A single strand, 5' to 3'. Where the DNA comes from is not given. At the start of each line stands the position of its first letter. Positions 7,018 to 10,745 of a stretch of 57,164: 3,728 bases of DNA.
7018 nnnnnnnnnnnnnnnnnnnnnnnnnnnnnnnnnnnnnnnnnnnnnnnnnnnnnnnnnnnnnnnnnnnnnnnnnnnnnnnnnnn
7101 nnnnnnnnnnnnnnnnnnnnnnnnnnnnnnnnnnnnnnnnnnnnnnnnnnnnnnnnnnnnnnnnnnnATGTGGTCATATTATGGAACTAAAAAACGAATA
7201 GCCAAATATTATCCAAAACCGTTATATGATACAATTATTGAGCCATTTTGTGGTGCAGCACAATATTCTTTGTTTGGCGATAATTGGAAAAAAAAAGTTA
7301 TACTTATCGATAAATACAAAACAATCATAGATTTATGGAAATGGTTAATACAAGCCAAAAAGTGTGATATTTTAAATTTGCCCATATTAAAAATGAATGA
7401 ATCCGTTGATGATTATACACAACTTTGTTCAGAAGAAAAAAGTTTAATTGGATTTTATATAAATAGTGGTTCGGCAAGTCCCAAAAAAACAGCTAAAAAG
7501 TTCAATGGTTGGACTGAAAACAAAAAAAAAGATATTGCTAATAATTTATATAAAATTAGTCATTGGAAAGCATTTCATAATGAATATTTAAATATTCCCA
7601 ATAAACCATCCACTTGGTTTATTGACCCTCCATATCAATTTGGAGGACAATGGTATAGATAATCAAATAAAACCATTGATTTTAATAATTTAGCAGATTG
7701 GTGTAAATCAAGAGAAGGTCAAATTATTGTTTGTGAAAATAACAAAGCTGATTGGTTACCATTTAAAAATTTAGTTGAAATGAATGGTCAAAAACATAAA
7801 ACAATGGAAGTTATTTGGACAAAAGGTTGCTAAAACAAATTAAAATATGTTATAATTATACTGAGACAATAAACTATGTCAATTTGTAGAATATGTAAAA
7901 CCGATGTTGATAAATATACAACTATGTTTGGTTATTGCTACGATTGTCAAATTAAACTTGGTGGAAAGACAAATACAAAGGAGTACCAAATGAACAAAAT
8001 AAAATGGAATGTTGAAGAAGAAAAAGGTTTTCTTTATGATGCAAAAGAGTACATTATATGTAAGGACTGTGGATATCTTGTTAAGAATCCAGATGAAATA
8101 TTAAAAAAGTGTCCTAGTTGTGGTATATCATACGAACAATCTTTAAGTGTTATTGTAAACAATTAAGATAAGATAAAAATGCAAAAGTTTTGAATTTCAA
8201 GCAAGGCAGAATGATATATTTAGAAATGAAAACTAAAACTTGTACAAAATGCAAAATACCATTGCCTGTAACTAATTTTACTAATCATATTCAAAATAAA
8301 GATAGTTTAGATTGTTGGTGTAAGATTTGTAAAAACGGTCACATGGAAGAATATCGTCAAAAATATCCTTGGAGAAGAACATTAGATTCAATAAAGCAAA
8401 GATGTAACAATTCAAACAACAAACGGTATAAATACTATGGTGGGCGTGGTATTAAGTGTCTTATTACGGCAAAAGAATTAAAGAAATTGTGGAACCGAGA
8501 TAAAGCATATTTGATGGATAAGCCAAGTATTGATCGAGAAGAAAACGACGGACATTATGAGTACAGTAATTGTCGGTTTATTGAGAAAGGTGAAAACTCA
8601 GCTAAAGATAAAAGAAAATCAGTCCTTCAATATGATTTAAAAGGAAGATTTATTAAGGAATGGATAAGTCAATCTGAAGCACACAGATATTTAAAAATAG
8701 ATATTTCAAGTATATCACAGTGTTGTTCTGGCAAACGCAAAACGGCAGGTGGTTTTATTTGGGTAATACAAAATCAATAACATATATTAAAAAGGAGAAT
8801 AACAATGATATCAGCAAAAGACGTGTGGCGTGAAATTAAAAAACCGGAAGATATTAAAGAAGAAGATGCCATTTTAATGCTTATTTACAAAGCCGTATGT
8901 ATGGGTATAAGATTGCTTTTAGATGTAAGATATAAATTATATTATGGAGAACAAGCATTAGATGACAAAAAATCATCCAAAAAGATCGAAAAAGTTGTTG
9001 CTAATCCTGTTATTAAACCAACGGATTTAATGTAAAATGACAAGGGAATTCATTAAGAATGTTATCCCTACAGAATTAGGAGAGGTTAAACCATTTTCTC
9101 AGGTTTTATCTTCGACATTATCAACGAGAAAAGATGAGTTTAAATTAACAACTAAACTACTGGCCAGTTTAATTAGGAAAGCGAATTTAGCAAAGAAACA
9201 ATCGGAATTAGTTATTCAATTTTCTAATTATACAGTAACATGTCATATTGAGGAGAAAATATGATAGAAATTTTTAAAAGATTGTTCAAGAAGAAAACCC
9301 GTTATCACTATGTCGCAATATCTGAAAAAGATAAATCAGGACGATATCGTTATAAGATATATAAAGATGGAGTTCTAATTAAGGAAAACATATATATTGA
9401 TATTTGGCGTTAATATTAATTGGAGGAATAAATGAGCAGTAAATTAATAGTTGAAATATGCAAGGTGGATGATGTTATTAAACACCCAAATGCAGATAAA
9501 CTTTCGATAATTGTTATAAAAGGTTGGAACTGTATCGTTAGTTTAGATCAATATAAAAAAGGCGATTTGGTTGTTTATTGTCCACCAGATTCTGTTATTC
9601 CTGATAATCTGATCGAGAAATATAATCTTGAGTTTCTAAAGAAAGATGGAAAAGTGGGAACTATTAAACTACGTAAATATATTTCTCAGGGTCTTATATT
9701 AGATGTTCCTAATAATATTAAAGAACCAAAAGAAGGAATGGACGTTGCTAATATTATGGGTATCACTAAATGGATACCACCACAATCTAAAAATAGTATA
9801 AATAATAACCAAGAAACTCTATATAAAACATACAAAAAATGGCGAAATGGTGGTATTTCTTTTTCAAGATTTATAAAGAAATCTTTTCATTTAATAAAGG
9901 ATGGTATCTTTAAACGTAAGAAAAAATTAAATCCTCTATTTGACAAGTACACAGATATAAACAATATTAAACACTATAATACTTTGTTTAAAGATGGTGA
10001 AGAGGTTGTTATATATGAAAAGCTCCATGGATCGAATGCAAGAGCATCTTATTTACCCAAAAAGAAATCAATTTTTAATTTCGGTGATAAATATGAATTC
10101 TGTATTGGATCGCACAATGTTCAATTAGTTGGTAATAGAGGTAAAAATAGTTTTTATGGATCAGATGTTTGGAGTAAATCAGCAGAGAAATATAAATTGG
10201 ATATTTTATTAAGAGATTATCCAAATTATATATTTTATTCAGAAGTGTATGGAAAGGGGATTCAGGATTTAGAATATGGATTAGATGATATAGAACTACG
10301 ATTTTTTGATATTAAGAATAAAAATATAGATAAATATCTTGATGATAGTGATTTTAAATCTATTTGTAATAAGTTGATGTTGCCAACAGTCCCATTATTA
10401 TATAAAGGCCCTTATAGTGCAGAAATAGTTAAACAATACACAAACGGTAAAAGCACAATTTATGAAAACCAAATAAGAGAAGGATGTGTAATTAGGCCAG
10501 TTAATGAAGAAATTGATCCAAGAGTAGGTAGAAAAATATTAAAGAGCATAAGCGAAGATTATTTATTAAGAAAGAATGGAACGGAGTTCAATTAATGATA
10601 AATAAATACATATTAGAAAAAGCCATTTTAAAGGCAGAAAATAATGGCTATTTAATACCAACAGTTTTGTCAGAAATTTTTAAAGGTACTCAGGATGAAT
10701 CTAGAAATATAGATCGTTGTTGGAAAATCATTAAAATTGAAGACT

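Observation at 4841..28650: One intein lineage with a non-canonical 'SGN' C-terminus has colonised three unrelated genes of the same genome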

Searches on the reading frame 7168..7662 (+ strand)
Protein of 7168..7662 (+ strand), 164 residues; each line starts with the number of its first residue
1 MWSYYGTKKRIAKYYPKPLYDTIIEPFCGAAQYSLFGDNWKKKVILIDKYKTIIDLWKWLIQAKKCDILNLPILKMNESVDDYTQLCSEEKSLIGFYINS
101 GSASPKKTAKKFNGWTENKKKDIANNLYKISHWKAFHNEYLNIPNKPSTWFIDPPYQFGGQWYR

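Call 69: search_protein_families(library=pfam, proteins=[window:7168-7662:+], max_evalue=0.001)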
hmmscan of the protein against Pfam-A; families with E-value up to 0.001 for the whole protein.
window:7168-7662:+ (164 aa): 1 family
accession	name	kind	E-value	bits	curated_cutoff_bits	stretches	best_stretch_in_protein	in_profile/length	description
PF02086.21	MethyltransfD12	-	7e-05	23.1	22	0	9-85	10-90/253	D12 class N6 adenine-specific DNA methyltransferase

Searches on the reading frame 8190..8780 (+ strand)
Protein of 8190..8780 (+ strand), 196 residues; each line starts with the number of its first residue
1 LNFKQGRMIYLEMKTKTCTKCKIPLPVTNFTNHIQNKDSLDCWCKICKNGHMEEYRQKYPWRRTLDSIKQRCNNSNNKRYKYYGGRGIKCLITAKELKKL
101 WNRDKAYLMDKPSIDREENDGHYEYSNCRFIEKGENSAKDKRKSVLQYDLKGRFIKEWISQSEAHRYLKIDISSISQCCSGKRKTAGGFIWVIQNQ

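Call 69: search_protein_families(library=pfam, proteins=[window:8190-8780:+], max_evalue=0.001)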
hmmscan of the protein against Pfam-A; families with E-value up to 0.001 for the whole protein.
window:8190-8780:+ (196 aa): 2 families
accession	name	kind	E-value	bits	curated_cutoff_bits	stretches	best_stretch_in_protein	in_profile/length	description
PF22083.2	I-HmuI_NUMOD-like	-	6.1e-05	23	27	1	156-190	10-44/46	DNA endonuclease I-HmuI-like, NUMOD-like domain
PF07453.19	NUMOD1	-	8.3e-05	23.1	22.8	1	143-178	1-36/37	NUMOD1 domain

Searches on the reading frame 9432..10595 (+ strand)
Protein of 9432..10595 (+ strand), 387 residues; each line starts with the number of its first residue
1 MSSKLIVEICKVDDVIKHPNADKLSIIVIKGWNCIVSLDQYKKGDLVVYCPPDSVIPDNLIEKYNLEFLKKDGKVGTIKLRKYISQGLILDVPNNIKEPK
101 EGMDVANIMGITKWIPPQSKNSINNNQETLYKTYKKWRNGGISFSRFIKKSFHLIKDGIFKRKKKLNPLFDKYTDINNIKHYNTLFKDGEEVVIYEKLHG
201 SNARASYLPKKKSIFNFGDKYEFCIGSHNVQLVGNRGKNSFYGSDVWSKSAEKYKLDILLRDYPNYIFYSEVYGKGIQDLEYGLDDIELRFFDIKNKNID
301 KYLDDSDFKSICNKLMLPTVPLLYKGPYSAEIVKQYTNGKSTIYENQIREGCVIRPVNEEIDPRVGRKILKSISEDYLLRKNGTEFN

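Call 25: search_protein_families(library=phrogs, proteins=[window:9432-10595:+], max_evalue=0.001)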
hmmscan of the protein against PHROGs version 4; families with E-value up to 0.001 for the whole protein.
window:9432-10595:+ (387 aa): 2 families
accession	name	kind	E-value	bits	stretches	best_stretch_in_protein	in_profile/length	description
phrog_968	-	DNA, RNA and nucleotide metabolism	2.7e-56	192.2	1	4-383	8-394/398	RNA ligase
phrog_548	-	DNA, RNA and nucleotide metabolism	6.3e-23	82.5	1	170-382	3-238/341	RNA ligase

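Call 26: search_protein_families(library=pfam, proteins=[window:9432-10595:+], max_evalue=0.001)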
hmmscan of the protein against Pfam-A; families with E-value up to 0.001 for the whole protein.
window:9432-10595:+ (387 aa): 2 families
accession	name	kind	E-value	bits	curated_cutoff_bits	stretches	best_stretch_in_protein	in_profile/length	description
PF09414.15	RNA_ligase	-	2.5e-21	77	27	1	190-372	1-170/171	RNA ligase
PF21189.3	PHA02142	-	1.4e-15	58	27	1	7-90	2-90/92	PHA02142 OB-fold domain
